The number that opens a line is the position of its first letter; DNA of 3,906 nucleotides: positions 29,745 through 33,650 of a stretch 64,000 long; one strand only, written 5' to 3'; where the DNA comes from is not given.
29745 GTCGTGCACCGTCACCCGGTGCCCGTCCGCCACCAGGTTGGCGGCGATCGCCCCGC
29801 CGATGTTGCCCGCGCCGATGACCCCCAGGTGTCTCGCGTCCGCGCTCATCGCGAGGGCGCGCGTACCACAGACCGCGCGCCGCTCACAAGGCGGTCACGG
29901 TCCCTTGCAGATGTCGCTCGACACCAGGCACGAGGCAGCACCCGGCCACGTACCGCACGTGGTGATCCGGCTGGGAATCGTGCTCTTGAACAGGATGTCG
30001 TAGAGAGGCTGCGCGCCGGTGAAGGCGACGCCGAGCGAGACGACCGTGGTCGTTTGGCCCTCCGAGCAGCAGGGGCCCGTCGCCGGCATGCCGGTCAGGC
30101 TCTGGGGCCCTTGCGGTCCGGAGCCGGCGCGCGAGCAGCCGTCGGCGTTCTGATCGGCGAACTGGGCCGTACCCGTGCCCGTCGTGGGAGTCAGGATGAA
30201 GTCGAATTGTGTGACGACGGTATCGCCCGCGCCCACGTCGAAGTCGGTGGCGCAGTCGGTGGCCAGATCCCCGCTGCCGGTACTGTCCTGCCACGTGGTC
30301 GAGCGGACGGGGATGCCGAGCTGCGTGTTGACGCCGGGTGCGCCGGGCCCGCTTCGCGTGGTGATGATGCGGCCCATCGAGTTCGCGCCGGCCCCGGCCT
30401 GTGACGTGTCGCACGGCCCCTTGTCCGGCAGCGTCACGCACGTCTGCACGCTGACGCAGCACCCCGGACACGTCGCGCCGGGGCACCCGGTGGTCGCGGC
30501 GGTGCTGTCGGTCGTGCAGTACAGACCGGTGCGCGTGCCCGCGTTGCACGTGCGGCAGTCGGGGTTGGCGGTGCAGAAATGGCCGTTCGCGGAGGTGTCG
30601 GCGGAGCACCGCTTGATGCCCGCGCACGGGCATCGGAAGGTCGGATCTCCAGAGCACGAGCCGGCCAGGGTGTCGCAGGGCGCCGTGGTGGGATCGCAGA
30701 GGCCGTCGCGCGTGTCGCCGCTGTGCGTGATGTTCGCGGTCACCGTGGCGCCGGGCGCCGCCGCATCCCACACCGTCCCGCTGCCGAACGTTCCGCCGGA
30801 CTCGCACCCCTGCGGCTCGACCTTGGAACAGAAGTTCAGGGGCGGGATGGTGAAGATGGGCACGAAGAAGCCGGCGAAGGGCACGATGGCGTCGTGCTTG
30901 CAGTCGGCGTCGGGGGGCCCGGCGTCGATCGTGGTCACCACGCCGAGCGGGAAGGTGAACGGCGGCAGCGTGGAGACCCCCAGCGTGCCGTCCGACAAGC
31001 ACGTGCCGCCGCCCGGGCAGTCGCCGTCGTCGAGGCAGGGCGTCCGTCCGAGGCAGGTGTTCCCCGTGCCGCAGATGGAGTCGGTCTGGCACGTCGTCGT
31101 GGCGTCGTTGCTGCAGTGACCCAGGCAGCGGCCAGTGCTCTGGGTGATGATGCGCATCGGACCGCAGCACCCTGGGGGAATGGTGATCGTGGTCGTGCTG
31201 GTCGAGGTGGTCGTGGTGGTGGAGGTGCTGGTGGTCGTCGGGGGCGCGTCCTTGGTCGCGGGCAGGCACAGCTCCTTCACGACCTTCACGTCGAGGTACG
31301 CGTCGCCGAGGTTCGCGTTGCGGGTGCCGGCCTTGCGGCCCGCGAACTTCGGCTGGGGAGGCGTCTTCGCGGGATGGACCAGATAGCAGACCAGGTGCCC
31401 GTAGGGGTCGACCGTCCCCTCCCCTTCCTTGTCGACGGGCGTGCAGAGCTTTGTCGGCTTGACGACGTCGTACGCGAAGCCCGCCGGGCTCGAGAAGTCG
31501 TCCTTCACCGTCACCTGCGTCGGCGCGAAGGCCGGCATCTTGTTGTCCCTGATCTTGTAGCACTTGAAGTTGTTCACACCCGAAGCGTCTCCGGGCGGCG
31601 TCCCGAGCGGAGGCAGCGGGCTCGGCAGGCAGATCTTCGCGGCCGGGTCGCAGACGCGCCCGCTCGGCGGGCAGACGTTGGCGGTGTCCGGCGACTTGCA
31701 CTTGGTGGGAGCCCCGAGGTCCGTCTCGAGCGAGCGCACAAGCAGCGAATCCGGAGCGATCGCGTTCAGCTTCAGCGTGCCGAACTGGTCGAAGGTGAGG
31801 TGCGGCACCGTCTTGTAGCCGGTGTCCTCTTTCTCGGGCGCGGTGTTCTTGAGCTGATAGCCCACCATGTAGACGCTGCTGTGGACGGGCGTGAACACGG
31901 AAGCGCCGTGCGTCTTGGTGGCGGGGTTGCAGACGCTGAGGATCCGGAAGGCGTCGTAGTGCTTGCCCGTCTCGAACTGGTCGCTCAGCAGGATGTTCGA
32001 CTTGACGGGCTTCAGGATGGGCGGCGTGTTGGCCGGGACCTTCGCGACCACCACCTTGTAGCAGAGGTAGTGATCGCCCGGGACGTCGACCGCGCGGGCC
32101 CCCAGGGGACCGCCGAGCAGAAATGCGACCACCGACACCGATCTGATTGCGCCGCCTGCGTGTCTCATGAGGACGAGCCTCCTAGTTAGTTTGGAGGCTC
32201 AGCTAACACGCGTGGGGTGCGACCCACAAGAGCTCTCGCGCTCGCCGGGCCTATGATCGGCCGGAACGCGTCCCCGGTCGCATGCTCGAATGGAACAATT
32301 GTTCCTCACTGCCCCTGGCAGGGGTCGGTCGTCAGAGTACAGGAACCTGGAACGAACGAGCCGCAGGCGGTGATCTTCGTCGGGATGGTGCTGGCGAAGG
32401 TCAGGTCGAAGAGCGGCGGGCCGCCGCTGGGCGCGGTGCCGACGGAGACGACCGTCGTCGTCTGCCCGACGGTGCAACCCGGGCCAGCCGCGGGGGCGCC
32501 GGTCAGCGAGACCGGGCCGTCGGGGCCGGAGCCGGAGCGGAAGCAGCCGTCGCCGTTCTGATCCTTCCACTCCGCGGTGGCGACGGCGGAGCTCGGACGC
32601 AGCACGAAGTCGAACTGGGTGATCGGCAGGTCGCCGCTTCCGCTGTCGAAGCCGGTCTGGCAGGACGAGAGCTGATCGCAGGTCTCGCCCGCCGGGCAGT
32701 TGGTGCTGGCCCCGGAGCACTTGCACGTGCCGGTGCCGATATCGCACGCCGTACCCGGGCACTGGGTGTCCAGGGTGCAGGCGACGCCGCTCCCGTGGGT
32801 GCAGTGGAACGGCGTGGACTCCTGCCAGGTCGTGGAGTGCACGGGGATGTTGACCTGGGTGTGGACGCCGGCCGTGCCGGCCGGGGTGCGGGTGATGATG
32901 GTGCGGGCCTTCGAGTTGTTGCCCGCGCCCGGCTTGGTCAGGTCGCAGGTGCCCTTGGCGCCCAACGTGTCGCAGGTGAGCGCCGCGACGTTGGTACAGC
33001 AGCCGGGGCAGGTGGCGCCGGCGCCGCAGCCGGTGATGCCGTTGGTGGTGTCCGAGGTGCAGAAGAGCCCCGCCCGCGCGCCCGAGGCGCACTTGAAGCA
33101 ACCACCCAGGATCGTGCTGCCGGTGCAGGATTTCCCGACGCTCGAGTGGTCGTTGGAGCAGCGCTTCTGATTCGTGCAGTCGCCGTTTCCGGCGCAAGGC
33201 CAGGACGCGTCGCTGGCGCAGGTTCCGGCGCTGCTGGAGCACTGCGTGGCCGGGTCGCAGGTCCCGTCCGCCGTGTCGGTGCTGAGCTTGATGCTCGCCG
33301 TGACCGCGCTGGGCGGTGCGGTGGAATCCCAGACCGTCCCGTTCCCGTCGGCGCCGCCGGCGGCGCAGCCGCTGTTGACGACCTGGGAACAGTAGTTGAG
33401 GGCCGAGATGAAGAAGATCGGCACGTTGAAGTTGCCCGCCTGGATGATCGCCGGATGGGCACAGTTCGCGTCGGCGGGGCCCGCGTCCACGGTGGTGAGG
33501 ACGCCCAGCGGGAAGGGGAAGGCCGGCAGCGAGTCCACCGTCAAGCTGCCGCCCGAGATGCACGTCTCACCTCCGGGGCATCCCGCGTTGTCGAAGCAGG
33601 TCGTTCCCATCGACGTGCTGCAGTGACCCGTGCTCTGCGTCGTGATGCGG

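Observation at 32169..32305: Intergenic region between the two giant paralogs carries a 14-bp perfect palindrome and an RBS-sequestering hairpin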

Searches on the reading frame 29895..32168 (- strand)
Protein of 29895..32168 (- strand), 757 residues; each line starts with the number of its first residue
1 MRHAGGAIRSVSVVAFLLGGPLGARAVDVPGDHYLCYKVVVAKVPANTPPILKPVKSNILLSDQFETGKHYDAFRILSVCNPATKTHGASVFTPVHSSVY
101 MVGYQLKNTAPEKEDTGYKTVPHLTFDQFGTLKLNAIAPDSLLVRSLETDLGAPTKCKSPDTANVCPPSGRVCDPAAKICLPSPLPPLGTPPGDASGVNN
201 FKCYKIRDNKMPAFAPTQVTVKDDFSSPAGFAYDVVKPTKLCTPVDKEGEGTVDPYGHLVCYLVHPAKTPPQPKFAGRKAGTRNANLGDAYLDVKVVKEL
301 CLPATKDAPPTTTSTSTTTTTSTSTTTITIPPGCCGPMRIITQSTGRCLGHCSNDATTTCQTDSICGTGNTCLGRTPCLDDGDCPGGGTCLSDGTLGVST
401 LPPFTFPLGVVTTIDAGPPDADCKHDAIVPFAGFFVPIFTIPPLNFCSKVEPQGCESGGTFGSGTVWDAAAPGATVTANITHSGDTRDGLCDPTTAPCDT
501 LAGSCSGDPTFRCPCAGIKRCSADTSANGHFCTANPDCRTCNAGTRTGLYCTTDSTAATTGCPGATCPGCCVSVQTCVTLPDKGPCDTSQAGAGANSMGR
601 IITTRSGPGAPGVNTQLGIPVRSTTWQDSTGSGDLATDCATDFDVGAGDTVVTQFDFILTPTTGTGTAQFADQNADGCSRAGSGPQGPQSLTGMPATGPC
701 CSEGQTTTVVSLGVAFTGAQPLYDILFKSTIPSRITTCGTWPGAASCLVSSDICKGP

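Call 10: search_protein_families(library=pfam, proteins=[window:29895-32168:-], max_evalue=0.01)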
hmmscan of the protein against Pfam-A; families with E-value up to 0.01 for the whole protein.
window:29895-32168:- (757 aa): 1 family
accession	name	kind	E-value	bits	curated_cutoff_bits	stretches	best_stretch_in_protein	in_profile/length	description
PF24247.1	DUF7450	-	5.4e-12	46.2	27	2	32-144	56-150/151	Repeat of unknown function (DUF7450)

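Call 13: find_encoding_contigs(protein=window:29895-32168:-, flank=6000, max_places=6)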
Protein window:29895-32168:- (757 aa): no gene with exactly this product is on record in the collection.

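Call 14: find_homologous_proteins(query=window:29895-32168:-)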
Query window:29895-32168:- (757 aa): 65 proteins with E <= 0.001 among 8000 candidates.
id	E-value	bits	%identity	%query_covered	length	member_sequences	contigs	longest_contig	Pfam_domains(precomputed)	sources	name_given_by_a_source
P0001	0.0e+0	1736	100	100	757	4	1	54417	-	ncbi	-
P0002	1.8e-211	723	53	98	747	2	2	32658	-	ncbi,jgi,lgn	jgi:hypothetical protein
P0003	9.3e-174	598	46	99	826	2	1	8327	-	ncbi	-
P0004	8.0e-140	486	56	57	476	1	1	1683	-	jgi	-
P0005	1.9e-82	296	52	37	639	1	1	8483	PF00264.26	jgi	jgi:tyrosinase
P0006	1.8e-81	293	49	23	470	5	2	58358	-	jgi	jgi:hypothetical protein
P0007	8.2e-76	274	52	22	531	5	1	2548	-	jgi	jgi:hypothetical protein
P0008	1.7e-74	270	53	41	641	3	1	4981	PF24247.2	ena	-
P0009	4.9e-73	265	49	22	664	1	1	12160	PF24247.2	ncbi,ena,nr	ncbi:MAG TPA: hypothetical protein VKA21_09245 [Candidatus Binatia bacterium]|nr:hypothetical protei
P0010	1.1e-67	247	50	41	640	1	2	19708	-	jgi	jgi:hypothetical protein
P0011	1.4e-66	243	55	37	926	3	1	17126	PF24247.2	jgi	jgi:hypothetical protein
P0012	6.9e-66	241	49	23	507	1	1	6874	-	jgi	jgi:hypothetical protein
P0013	2.9e-63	232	46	23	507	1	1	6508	-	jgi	jgi:hypothetical protein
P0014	1.5e-62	230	41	23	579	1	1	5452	-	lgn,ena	-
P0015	1.5e-60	223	41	48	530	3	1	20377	-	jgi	jgi:hypothetical protein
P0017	1.2e-52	197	43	38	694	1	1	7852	-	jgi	jgi:hypothetical protein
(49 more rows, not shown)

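Call 15: find_encoding_contigs(protein=P0001, flank=8000, max_places=4)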
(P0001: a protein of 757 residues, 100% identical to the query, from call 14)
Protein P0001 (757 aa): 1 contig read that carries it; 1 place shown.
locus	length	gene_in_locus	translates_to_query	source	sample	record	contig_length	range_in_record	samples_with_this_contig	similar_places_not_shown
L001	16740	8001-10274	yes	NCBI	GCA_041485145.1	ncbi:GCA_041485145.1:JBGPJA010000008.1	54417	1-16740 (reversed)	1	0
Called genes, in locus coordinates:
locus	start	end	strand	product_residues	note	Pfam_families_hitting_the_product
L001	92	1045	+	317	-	-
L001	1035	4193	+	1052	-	PF00526:Dicty_CTDC (faint), PF13948:DUF4215 (faint)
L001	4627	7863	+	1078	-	-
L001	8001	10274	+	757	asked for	-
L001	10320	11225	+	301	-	PF02558:ApbA (weak), PF02737:3HCDH_N (faint), PF02826:2-Hacid_dh_C (weak), PF03446:NAD_binding_2, PF03807:F420_oxidored, PF14833:NAD_binding_11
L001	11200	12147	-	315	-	PF00749:tRNA-synt_1c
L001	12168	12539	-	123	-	PF02627:CMD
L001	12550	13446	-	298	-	PF00581:Rhodanese, PF01883:FeS_assembly_P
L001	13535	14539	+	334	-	PF08240:ADH_N, PF00107:ADH_zinc_N, PF13602:ADH_zinc_N_2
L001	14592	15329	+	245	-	PF03781:FGE-sulfatase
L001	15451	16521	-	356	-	PF13948:DUF4215 (weak)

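Call 16: find_encoding_contigs(protein=P0002, flank=8000, max_places=4)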
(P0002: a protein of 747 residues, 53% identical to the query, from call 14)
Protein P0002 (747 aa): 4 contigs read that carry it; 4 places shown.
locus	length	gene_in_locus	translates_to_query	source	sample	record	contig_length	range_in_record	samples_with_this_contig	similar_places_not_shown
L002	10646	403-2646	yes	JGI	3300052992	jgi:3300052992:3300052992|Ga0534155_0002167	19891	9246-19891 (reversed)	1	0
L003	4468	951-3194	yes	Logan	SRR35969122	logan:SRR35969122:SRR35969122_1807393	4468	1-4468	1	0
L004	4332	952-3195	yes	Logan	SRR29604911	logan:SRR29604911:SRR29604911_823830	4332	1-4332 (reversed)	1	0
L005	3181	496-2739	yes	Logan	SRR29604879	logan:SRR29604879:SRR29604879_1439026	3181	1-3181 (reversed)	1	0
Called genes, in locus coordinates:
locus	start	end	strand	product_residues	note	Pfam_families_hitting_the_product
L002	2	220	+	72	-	?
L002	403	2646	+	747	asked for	-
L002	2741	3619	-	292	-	PF03446:NAD_binding_2, PF03807:F420_oxidored (weak), PF14833:NAD_binding_11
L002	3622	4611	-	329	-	PF01384:PHO4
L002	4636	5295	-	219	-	PF01865:PhoU_div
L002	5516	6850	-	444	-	PF00072:Response_reg, PF00158:Sigma54_activat, PF14532:Sigma54_activ_2, PF00004:AAA (weak), PF07728:AAA_5, PF25601:AAA_lid_14, PF02954:HTH_8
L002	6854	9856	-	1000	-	PF02702:KdpD, PF13493:DUF4118, PF13492:GAF_3, PF00989:PAS (weak), PF08448:PAS_4, PF00512:HisKA, PF02518:HATPase_c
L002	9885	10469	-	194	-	PF02669:KdpC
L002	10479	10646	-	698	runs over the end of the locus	PF00122:E1-E2_ATPase, PF00702:Hydrolase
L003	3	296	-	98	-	?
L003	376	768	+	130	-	-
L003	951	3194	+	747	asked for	-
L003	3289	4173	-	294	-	PF03446:NAD_binding_2, PF03807:F420_oxidored (weak), PF14833:NAD_binding_11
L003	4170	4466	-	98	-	?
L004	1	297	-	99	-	?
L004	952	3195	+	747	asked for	-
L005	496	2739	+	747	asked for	-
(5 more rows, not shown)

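Call 17: find_encoding_contigs(protein=P0003, flank=8000, max_places=4)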
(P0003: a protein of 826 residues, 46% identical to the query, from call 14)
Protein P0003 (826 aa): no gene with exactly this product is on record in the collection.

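Call 28: find_related_loci(query=A2, collection=genome_contigs, flank=6000)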
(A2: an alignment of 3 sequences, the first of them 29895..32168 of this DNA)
Query A2 (757 aa) in genome_contigs; peptide patterns used: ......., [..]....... (x = any residue, [..] = any of these).
218 stretches matched a pattern; 2 encode a relative of the query (tblastn E <= 1e-3); 2 distinct loci.
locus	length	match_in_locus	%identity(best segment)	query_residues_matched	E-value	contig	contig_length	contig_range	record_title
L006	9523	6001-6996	45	1-326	5e-73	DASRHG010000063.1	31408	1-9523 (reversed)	MAG TPA_asm: Candidatus Binatia bacterium isolate SMAG_U10078 k141_1033946, whole genome shotgun sequence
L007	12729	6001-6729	27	31-306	1e-22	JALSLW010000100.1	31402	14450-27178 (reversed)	MAG: Methylomonas sp. isolate 355-202_metabat2_scaf2bin.056 355-202_scaffold_834_c1, whole genome shotgun sequence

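Call 31: find_related_loci(query=A2, collection=metagenome_contigs, flank=5000)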
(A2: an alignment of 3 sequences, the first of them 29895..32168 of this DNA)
Query A2 (757 aa) in metagenome_contigs; peptide patterns used: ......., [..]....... (x = any residue, [..] = any of these).
447 stretches matched a pattern; 10 encode a relative of the query (tblastn E <= 1e-3); 9 distinct loci.
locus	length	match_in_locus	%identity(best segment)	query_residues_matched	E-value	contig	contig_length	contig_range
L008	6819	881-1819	53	2-311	2e-86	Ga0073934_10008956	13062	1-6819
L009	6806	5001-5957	48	1-315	6e-76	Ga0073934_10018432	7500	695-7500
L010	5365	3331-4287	48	1-315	6e-76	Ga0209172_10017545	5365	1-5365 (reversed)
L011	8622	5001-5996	45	1-326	2e-72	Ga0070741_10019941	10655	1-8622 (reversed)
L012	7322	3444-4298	32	8-307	7e-27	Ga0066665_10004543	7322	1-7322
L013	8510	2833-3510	35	18-306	4e-26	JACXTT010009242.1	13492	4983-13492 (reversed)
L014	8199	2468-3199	32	11-307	7e-26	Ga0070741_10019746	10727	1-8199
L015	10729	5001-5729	27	31-306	5e-22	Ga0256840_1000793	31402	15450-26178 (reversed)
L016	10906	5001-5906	28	32-337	3e-20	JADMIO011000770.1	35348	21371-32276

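Call 53: search_protein_families(library=pfam, proteins=[L006:3631-5559:+, L012:3426-5750:+, L012:938-3307:+, L014:2444-5185:+, L016:2718-5828:+], max_evalue=0.001)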
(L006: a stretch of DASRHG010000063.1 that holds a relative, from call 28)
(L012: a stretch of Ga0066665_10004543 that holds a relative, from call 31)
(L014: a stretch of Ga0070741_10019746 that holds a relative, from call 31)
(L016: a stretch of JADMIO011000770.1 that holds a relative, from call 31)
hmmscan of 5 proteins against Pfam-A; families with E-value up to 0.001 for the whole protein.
L006:3631-5559:+ (642 aa): 0 families

L012:3426-5750:+ (774 aa): 1 family
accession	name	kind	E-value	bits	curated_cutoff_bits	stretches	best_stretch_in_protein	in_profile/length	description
PF24247.1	DUF7450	-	3.1e-09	37.2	27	1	136-257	15-127/151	Repeat of unknown function (DUF7450)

L012:938-3307:+ (789 aa): 0 families

L014:2444-5185:+ (913 aa): 1 family
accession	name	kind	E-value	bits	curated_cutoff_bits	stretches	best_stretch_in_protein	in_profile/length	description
PF24247.1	DUF7450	-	7.9e-11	42.4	27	1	104-241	18-144/151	Repeat of unknown function (DUF7450)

L016:2718-5828:+ (1036 aa): 2 families
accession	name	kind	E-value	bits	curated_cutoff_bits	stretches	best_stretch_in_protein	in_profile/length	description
PF00200.28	Disintegrin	-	5.1e-71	235.9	35.1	11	250-301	23-75/75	Disintegrin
PF24247.1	DUF7450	-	1.1e-11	45.2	27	1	865-996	1-124/151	Repeat of unknown function (DUF7450)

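Call 77: find_encoding_contigs(protein=P0011, flank=3000, max_places=2)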
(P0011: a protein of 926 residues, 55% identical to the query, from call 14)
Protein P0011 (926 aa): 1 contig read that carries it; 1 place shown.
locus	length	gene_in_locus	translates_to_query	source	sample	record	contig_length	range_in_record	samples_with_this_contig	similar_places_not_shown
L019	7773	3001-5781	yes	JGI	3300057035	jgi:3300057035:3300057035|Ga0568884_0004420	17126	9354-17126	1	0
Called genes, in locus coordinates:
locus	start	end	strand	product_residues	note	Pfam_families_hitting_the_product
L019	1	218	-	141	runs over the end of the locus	PF12680:SnoaL_2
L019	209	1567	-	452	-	PF00202:Aminotran_3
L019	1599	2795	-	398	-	PF13469:Sulfotransfer_3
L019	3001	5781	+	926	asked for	PF24247:DUF7450 (faint)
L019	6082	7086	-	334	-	PF01717:Meth_synt_2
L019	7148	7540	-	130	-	PF01850:PIN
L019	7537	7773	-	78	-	?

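Call 78: find_encoding_contigs(protein=P0010, flank=3000, max_places=2)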
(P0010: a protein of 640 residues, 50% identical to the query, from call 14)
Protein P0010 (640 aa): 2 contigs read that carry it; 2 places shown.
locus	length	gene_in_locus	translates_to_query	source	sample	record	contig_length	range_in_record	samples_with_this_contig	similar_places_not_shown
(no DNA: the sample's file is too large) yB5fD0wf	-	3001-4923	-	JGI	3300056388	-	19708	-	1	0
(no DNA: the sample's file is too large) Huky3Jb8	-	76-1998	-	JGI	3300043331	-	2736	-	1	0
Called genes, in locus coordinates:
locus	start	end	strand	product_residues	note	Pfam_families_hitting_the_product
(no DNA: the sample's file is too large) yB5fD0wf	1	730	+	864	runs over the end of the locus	PF01564:Spermine_synth (weak)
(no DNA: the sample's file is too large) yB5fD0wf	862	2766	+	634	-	PF01011:PQQ (weak), PF13360:PQQ_2, PF13570:Beta-prop_ACSF4, PF01011:PQQ, PF13360:PQQ_2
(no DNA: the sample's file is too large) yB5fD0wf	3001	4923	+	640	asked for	-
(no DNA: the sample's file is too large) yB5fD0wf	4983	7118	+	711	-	-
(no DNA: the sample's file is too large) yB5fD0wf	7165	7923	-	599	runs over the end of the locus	PF01120:Alpha_L_fucos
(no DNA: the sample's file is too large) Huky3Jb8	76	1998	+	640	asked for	-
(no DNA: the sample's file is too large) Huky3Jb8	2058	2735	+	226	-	?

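Call 79: find_encoding_contigs(protein=P0017, flank=3000, max_places=2)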
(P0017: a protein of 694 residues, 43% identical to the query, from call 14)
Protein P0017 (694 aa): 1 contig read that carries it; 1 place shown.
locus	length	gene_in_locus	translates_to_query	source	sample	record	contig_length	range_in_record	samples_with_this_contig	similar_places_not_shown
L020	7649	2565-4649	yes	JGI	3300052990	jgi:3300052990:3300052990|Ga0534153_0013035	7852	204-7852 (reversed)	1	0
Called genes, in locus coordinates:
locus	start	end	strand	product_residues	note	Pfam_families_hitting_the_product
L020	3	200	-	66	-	?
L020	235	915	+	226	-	-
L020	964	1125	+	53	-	-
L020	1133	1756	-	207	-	PF02798:GST_N, PF13417:GST_N_3, PF13409:GST_N_2, PF00043:GST_C (weak), PF14497:GST_C_3 (weak)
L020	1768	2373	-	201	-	-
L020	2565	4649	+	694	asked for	-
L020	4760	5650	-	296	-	PF01555:N6_N4_Mtase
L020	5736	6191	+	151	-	PF02311:AraC_binding (weak), PF07883:Cupin_2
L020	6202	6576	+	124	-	-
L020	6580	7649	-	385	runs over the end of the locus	-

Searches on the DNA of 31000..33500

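Call 9: search_rna_families(source=window, start=31000, end=33500, threshold=evalue, max_evalue=1)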
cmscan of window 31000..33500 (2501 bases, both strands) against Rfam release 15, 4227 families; matches with E-value up to 1: 1.
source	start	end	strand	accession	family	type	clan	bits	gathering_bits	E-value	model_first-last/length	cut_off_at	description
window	32163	32231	-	RF01290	SNORD10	Gene; snRNA; snoRNA; CD-box;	-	17.3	37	0.96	1-139/139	no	Small nucleolar RNA SNORD10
